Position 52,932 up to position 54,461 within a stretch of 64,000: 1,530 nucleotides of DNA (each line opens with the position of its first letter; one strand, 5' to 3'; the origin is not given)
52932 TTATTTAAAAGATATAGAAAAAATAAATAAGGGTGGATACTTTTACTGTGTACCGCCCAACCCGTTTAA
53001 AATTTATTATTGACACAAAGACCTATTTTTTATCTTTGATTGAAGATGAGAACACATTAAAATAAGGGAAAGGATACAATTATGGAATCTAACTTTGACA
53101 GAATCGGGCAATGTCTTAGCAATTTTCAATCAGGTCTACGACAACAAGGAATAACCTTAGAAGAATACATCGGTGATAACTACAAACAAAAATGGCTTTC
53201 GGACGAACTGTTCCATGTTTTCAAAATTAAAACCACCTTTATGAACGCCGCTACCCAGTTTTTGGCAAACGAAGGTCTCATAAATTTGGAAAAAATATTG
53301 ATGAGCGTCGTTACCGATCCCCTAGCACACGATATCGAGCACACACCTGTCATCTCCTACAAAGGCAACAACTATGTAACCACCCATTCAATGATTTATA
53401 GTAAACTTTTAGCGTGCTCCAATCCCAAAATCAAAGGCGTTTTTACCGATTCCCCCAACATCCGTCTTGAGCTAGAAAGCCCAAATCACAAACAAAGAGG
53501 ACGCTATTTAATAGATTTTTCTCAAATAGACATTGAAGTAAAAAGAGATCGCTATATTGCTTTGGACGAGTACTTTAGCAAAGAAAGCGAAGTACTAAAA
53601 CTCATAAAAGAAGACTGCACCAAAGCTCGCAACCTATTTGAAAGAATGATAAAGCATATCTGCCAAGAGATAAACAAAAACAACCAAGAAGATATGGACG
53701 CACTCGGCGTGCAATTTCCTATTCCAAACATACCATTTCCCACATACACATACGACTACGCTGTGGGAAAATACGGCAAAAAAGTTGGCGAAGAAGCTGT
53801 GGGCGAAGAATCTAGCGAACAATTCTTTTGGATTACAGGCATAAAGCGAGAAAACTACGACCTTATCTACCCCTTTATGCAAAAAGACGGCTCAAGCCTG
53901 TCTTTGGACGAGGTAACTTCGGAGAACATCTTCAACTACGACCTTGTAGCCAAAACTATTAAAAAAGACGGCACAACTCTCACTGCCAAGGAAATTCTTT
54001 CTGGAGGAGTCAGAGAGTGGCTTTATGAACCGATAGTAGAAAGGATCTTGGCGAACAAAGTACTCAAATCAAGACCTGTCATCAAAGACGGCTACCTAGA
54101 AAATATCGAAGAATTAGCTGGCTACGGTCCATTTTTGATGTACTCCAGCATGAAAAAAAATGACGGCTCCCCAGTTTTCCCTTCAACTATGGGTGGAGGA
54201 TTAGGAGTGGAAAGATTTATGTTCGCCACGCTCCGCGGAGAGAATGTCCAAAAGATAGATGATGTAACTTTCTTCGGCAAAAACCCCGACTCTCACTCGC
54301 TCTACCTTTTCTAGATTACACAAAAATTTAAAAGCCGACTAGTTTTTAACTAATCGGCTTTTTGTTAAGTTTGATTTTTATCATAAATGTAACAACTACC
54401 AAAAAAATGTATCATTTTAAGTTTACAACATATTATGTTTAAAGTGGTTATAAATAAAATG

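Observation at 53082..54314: Orphan class II aminoacyl-tRNA synthetase catalytic-core paralog without an anticodon-binding domain, next to an IS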

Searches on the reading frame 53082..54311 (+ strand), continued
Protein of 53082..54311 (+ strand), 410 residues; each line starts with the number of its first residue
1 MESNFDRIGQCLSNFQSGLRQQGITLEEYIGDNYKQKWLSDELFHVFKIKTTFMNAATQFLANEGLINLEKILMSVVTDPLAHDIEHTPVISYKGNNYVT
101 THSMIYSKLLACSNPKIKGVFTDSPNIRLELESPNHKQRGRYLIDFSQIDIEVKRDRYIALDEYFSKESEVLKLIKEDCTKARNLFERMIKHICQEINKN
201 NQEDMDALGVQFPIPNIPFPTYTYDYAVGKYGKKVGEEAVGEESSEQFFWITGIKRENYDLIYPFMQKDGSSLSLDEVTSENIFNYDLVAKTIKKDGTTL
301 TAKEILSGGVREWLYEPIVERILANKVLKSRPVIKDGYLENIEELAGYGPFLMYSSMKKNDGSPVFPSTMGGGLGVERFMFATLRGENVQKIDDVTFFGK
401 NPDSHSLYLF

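Call 37: search_protein_families(library=ncbifam, proteins=[P0150, P0153, P0156, P0161, P0165, P0175, P0192, P0249, P0171, P0220], max_evalue=1e-10)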
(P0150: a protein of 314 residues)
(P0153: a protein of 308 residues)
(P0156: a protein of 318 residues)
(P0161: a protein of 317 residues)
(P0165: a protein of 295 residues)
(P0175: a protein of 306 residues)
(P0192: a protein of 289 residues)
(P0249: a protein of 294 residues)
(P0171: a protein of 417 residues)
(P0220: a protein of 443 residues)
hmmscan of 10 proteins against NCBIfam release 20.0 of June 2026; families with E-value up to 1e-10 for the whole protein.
P0150 (314 aa): 11 families
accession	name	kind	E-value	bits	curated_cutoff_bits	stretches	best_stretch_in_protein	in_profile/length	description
NF005054.0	PRK06462.1-4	equivalog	2.8e-118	394.6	309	1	7-312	11-316/318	asparagine synthetase A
NF005052.0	PRK06462.1-1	equivalog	1.9e-66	224.6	368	1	9-309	37-348/353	asparagine synthetase A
NF003037.0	PRK03932.1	equivalog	5.4e-38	131.1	414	2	209-309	350-447/451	asparagine--tRNA ligase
NF003483.0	PRK05159.1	equivalog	7.2e-37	127.3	353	1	11-306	127-431/438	aspartate--tRNA(Asn) ligase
TIGR00458.1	aspS_nondisc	equivalog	1.7e-34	119.5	368.4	1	12-306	124-421/428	aspartate--tRNA(Asn) ligase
TIGR00457.1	asnS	equivalog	8.5e-34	117.1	342.6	2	208-309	353-451/455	asparagine--tRNA ligase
TIGR00459.1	aspS_bact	equivalog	6.8e-16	57.7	373.85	1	12-193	130-289/586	aspartate--tRNA ligase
NF001750.0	PRK00476.1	equivalog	5.2e-15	54.8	443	1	12-188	135-289/590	aspartate--tRNA ligase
TIGR00499.1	lysS_bact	equivalog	5e-14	51.8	427.6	0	18-188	169-327/496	lysine--tRNA ligase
NF001756.1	PRK00484.1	subfamily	1.2e-13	50.6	468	0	16-196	164-333/488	lysine--tRNA ligase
NF005055.0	PRK06462.1-5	equivalog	4.6e-12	45.7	389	0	210-307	243-334/341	asparagine synthetase A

P0153 (308 aa): 7 families
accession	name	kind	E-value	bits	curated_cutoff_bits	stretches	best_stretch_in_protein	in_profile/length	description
NF005054.0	PRK06462.1-4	equivalog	1.3e-89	300.4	309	1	6-305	10-315/318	asparagine synthetase A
NF005052.0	PRK06462.1-1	equivalog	3.7e-56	190.7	368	1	4-302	31-347/353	asparagine synthetase A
TIGR00457.1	asnS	equivalog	1.6e-30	106.4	342.6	2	191-303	337-451/455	asparagine--tRNA ligase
NF003037.0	PRK03932.1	equivalog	1.1e-29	103.8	414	1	185-302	326-446/451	asparagine--tRNA ligase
NF003483.0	PRK05159.1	equivalog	4.5e-28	98.3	353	2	204-302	336-433/438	aspartate--tRNA(Asn) ligase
TIGR00458.1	aspS_nondisc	equivalog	6.6e-23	81.4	368.4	1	12-302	124-423/428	aspartate--tRNA(Asn) ligase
NF005055.0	PRK06462.1-5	equivalog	4.8e-14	52.2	389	0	178-304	214-337/341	asparagine synthetase A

P0156 (318 aa): 6 families
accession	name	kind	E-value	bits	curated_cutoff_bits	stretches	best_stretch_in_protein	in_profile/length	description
NF005054.0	PRK06462.1-4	equivalog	2.1e-93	312.9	309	1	14-310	10-310/318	asparagine synthetase A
NF005052.0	PRK06462.1-1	equivalog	3.1e-67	227.1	368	1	18-303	38-338/353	asparagine synthetase A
NF003483.0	PRK05159.1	equivalog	4.5e-32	111.5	353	1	14-312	122-433/438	aspartate--tRNA(Asn) ligase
TIGR00458.1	aspS_nondisc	equivalog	3.4e-30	105.4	368.4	1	6-311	110-422/428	aspartate--tRNA(Asn) ligase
NF003037.0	PRK03932.1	equivalog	1.1e-29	103.8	414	1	200-313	334-447/451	asparagine--tRNA ligase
TIGR00457.1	asnS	equivalog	1.5e-25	89.9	342.6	1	204-313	342-451/455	asparagine--tRNA ligase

P0161 (317 aa): 7 families
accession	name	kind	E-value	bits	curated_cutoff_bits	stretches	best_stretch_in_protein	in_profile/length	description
NF005054.0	PRK06462.1-4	equivalog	5.9e-98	327.8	309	1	9-311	6-312/318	asparagine synthetase A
NF005052.0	PRK06462.1-1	equivalog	2.2e-61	207.9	368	1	12-308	33-344/353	asparagine synthetase A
NF003037.0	PRK03932.1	equivalog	3.9e-26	92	414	1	211-311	349-446/451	asparagine--tRNA ligase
NF003483.0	PRK05159.1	equivalog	5.2e-23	81.6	353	1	209-309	334-431/438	aspartate--tRNA(Asn) ligase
TIGR00457.1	asnS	equivalog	5.1e-21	75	342.6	1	211-311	353-450/455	asparagine--tRNA ligase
TIGR00458.1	aspS_nondisc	equivalog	6.1e-21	74.9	368.4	1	12-310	117-422/428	aspartate--tRNA(Asn) ligase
NF005055.0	PRK06462.1-5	equivalog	1.4e-13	50.7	389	0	147-312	174-336/341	asparagine synthetase A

P0165 (295 aa): 7 families
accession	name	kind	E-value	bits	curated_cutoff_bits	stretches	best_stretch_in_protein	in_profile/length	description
NF005054.0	PRK06462.1-4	equivalog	8.3e-106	353.6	309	1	4-292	22-315/318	asparagine synthetase A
NF005052.0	PRK06462.1-1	equivalog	1.9e-56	191.7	368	1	4-292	46-350/353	asparagine synthetase A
NF003483.0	PRK05159.1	equivalog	8.5e-29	100.7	353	1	5-294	135-438/438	aspartate--tRNA(Asn) ligase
TIGR00458.1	aspS_nondisc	equivalog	6.4e-26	91.3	368.4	1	6-294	132-428/428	aspartate--tRNA(Asn) ligase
NF003037.0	PRK03932.1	equivalog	1.5e-24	86.8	414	1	6-149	132-275/451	asparagine--tRNA ligase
TIGR00457.1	asnS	equivalog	6.9e-23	81.2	342.6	1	9-144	138-272/455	asparagine--tRNA ligase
TIGR00499.1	lysS_bact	equivalog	2.2e-11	43.1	427.6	0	4-142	169-299/496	lysine--tRNA ligase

P0175 (306 aa): 9 families
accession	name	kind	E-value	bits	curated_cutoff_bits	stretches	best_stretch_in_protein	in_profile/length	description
NF005054.0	PRK06462.1-4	equivalog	5.5e-78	262.2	309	1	5-298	13-310/318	asparagine synthetase A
NF005052.0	PRK06462.1-1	equivalog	1.3e-43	149.5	368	1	8-296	40-343/353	asparagine synthetase A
NF003037.0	PRK03932.1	equivalog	2.5e-32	112.4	414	2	176-301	321-447/451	asparagine--tRNA ligase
TIGR00457.1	asnS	equivalog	2e-28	99.4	342.6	2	212-300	363-450/455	asparagine--tRNA ligase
TIGR00458.1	aspS_nondisc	equivalog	6.2e-27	94.6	368.4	1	17-299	133-422/428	aspartate--tRNA(Asn) ligase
NF003483.0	PRK05159.1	equivalog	1.8e-26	93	353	1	11-299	131-432/438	aspartate--tRNA(Asn) ligase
NF001750.0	PRK00476.1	equivalog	6e-14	51.2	443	0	214-299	473-560/590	aspartate--tRNA ligase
TIGR00459.1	aspS_bact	equivalog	2.6e-12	45.9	373.85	0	214-301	470-559/586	aspartate--tRNA ligase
NF005055.0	PRK06462.1-5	equivalog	4e-11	42.6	389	0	177-304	214-339/341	asparagine synthetase A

P0192 (289 aa): 6 families
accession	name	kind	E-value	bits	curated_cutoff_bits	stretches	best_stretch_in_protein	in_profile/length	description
NF005054.0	PRK06462.1-4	equivalog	1.6e-65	221.2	309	1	2-288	9-317/318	asparagine synthetase A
NF005052.0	PRK06462.1-1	equivalog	2.6e-39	135.3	368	1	6-284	37-348/353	asparagine synthetase A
NF003037.0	PRK03932.1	equivalog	8.2e-26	91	414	2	198-283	363-446/451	asparagine--tRNA ligase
NF003483.0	PRK05159.1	equivalog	3.1e-25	88.9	353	1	9-172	128-294/438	aspartate--tRNA(Asn) ligase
TIGR00457.1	asnS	equivalog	4.5e-24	85.1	342.6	1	12-155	130-283/455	asparagine--tRNA ligase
TIGR00458.1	aspS_nondisc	equivalog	1.1e-20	74.1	368.4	1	13-169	128-286/428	aspartate--tRNA(Asn) ligase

P0249 (294 aa): 13 families
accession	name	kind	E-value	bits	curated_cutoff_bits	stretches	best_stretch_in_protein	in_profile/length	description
NF005052.0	PRK06462.1-1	equivalog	1.5e-89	300.5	368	1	5-292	46-350/353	asparagine synthetase A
NF005054.0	PRK06462.1-4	equivalog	3.8e-87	292.3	309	1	5-293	22-316/318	asparagine synthetase A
NF003483.0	PRK05159.1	equivalog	1.1e-50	172.9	353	1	5-287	134-431/438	aspartate--tRNA(Asn) ligase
NF003037.0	PRK03932.1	equivalog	1.1e-47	163.1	414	2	156-293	313-450/451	asparagine--tRNA ligase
TIGR00457.1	asnS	equivalog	3.5e-44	151.4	342.6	2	156-294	321-455/455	asparagine--tRNA ligase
TIGR00458.1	aspS_nondisc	equivalog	1.2e-43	149.7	368.4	1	7-287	132-421/428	aspartate--tRNA(Asn) ligase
TIGR00459.1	aspS_bact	equivalog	9.2e-21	73.8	373.85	1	7-160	138-284/586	aspartate--tRNA ligase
TIGR00499.1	lysS_bact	equivalog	3.6e-20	72.1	427.6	1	4-153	168-315/496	lysine--tRNA ligase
NF001750.0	PRK00476.1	equivalog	7.7e-19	67.4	443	1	6-159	142-288/590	aspartate--tRNA ligase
NF001756.1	PRK00484.1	subfamily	1.6e-18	66.7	468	1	5-153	166-317/488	lysine--tRNA ligase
TIGR00462.1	genX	equivalog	2.6e-14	53.4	286.9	1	12-153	5-147/304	EF-P lysine aminoacylase EpmA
NF009101.0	PRK12445.1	subfamily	6.2e-13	48.1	1026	0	6-146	182-325/505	lysine--tRNA ligase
NF005055.0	PRK06462.1-5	equivalog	3.4e-12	46.1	389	1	175-287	227-333/341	asparagine synthetase A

P0171 (417 aa): 10 families
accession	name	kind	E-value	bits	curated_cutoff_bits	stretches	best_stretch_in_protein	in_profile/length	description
NF005054.0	PRK06462.1-4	equivalog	1.7e-111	372.3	309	1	120-414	19-315/318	asparagine synthetase A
NF005052.0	PRK06462.1-1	equivalog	5.7e-83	278.9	368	1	118-412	41-348/353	asparagine synthetase A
NF003037.0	PRK03932.1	equivalog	3.4e-47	161.4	414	1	120-412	127-447/451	asparagine--tRNA ligase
TIGR00457.1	asnS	equivalog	1.3e-43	149.4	342.6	1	123-412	133-451/455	asparagine--tRNA ligase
NF003483.0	PRK05159.1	equivalog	2.4e-41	142.1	353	1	120-409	131-431/438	aspartate--tRNA(Asn) ligase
TIGR00458.1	aspS_nondisc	equivalog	1e-37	130.1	368.4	1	123-409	130-421/428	aspartate--tRNA(Asn) ligase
TIGR00499.1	lysS_bact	equivalog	5.6e-15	54.9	427.6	0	121-288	167-328/496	lysine--tRNA ligase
NF005055.0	PRK06462.1-5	equivalog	1.1e-13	51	389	0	299-409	228-333/341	asparagine synthetase A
NF001756.1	PRK00484.1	subfamily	1.4e-12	47.1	468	0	121-284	164-321/488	lysine--tRNA ligase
NF001750.0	PRK00476.1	equivalog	5.9e-11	41.4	443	0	120-255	138-271/590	aspartate--tRNA ligase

P0220 (443 aa): 15 families
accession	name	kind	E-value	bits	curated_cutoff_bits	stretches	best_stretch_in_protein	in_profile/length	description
NF005052.0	PRK06462.1-1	equivalog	4.1e-117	391.2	368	1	132-442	40-352/353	asparagine synthetase A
NF005054.0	PRK06462.1-4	equivalog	1.5e-89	300.2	309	1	125-441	9-315/318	asparagine synthetase A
NF003483.0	PRK05159.1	equivalog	6e-71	239.6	353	1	17-436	3-431/438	aspartate--tRNA(Asn) ligase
NF003037.0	PRK03932.1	equivalog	8.5e-70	235.9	414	1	124-439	116-447/451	asparagine--tRNA ligase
TIGR00457.1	asnS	equivalog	1.6e-62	211.8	342.6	1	98-439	94-451/455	asparagine--tRNA ligase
TIGR00458.1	aspS_nondisc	equivalog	5.6e-61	206.8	368.4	1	33-437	15-422/428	aspartate--tRNA(Asn) ligase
TIGR00459.1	aspS_bact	equivalog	1.3e-27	96.4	373.85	1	99-297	98-279/586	aspartate--tRNA ligase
NF001750.0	PRK00476.1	equivalog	1.6e-27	96.1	443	1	99-297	102-284/590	aspartate--tRNA ligase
NF001756.1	PRK00484.1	subfamily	2.8e-22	79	468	1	132-314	160-336/488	lysine--tRNA ligase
TIGR00499.1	lysS_bact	equivalog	1.5e-21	76.6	427.6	1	135-319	166-347/496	lysine--tRNA ligase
NF009460.0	PRK12820.1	equivalog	5.4e-15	54.6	1379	0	124-262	155-291/723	bifunctional aspartyl-tRNA synthetase/aspartyl/glutamyl-tRNA amidotransferase subunit C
NF005053.0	PRK06462.1-3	equivalog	2.6e-14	53.5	322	1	227-427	53-257/274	asparagine synthetase A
NF005055.0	PRK06462.1-5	equivalog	7.5e-12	45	389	1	311-435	212-332/341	asparagine synthetase A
TIGR00462.1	genX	equivalog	1.5e-11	44.3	286.9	0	144-312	4-154/304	EF-P lysine aminoacylase EpmA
NF009101.0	PRK12445.1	subfamily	1.6e-11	43.4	1026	0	133-296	176-333/505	lysine--tRNA ligase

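Call 45: find_encoding_contigs(protein=P0007, flank=8000, max_places=2)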
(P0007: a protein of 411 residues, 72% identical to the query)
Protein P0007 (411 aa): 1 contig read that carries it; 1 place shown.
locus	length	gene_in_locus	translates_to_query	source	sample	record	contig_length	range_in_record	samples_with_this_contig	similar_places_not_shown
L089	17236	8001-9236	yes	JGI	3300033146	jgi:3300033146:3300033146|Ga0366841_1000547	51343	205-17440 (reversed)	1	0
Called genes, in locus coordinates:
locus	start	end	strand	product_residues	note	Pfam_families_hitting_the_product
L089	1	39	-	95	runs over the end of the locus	PF03840:SecG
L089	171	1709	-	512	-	PF03169:OPT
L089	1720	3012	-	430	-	PF07497:Rho_RNA_bind, PF00006:ATP-synt_ab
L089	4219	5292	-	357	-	PF00266:Aminotran_5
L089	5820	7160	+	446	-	-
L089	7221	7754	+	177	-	-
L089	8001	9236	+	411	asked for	PF00152:tRNA-synt_2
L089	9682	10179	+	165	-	PF08281:Sigma70_r4_2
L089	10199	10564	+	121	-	PF13490:zf-HC2 (weak)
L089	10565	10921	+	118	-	-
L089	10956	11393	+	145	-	PF07813:LTXXQ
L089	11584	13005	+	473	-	PF17092:PCB_OB (faint), PF21710:Spt6_S1 (faint), PF13509:S1_2 (faint), PF00575:S1, PF23459:S1_RRP5, PF00575:S1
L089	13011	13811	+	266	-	PF00590:TP_methylase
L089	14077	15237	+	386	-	PF07690:MFS_1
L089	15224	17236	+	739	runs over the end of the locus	?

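Call 46: find_encoding_contigs(protein=P0008, flank=8000, max_places=2)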
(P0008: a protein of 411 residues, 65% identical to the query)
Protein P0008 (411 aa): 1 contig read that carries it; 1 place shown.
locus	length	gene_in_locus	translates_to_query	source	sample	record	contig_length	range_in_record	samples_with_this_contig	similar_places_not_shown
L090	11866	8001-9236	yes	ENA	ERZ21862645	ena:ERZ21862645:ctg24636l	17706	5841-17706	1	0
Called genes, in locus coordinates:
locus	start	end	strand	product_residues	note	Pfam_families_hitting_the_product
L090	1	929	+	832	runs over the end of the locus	PF12705:PDDEXK_1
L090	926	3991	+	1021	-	PF00580:UvrD-helicase, PF13245:AAA_19 (faint), PF13361:UvrD_C, PF13538:UvrD_C_2 (faint)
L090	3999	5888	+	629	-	PF00664:ABC_membrane, PF02463:SMC_N, PF03193:RsgA_GTPase (faint), PF00005:ABC_tran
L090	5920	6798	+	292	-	-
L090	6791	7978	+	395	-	PF03453:MoeA_N, PF00994:MoCF_biosynth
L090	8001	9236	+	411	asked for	PF00152:tRNA-synt_2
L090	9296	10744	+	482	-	-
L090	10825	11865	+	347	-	?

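Call 62: list_cluster_members(proteins=[window:53082-54311:+, P0042, P0035])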
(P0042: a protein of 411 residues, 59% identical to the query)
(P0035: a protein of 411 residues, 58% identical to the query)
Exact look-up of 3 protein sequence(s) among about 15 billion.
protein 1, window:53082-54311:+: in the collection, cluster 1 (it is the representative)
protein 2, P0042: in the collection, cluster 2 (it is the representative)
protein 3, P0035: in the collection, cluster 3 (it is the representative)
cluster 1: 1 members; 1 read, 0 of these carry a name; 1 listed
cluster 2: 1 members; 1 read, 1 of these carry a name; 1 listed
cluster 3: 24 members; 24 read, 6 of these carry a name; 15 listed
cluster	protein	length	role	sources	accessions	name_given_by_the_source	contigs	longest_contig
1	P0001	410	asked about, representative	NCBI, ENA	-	-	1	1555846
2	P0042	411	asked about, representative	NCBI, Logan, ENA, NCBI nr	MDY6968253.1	MAG: amino acid--tRNA ligase-related protein [Spirochaetota bacterium] | amino acid--tRNA ligase-related protein [Spirochaetota bacterium]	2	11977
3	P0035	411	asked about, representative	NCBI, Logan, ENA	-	-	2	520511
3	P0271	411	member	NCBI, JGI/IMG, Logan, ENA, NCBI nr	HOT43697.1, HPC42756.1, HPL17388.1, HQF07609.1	MAG TPA: hypothetical protein PLM53_04520 [Spirochaetota bacterium] | hypothetical protein [Spirochaetota bacterium]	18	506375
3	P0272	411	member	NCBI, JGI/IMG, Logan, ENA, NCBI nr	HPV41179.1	MAG TPA: hypothetical protein PKX40_08375 [Spirochaetota bacterium] | hypothetical protein [Spirochaetota bacterium]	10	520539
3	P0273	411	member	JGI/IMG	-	aspartyl/asparaginyl-tRNA synthetase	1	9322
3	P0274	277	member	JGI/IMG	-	aspartyl/asparaginyl-tRNA synthetase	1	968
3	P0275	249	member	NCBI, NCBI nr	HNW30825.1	MAG TPA: hypothetical protein PKN50_20275, partial [Spirochaetota bacterium] | hypothetical protein [Spirochaetota bacterium]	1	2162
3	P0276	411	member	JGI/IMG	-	aspartyl/asparaginyl-tRNA synthetase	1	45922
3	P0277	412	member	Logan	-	-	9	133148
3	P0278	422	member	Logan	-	-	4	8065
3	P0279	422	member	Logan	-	-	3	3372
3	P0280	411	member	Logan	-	-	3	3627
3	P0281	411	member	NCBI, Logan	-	-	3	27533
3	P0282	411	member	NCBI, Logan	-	-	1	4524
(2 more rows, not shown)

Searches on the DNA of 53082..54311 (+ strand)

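Call 64: search_rna_families(sources=[L004, L006, L008, L014, L015, L016, L017, L023, L032, L043, L057], threshold=gathering)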
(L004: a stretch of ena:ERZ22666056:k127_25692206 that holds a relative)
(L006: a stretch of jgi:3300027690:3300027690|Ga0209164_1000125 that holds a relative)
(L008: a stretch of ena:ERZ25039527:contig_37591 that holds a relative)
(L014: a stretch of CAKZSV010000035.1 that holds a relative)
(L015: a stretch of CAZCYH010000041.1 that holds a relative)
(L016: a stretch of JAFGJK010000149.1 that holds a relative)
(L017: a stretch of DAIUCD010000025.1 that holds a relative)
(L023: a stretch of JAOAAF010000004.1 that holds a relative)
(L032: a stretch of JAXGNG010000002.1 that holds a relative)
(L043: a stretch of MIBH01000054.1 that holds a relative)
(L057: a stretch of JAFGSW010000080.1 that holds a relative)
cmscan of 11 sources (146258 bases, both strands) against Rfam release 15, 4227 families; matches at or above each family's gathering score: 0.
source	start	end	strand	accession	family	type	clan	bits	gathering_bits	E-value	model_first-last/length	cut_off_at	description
